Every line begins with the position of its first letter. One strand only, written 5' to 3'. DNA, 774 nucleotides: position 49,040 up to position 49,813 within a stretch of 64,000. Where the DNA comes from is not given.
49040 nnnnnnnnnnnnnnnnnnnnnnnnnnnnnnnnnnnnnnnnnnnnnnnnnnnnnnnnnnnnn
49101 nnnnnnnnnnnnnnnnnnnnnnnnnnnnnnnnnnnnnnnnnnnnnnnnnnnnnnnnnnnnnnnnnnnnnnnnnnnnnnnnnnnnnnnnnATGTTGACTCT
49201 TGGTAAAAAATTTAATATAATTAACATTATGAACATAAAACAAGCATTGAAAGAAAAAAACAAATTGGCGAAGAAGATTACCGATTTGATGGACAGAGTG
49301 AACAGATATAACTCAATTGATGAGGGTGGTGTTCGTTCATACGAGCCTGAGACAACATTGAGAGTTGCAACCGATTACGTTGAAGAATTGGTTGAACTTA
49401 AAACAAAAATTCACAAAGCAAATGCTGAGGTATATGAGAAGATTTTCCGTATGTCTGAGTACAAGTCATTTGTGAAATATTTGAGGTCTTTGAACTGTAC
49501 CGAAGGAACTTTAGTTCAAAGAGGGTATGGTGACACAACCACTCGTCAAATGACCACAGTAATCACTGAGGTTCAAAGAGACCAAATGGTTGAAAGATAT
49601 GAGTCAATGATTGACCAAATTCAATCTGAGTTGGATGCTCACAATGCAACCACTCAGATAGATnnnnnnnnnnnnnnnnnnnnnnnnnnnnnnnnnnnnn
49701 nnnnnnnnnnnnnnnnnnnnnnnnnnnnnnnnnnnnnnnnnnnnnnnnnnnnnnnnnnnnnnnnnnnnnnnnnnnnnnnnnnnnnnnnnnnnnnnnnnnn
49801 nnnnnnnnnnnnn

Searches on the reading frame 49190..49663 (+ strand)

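Call 76: search_protein_families(library=pfam, proteins=[window:49190-49663:+], max_evalue=0.001)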
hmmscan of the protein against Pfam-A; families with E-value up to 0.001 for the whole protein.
window:49190-49663:+ (158 aa): 1 family
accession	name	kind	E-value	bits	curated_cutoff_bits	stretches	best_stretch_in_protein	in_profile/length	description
PF20935.2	DUF6847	-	1.5e-05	25.4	27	1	24-82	2-60/141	Family of unknown function (DUF6847)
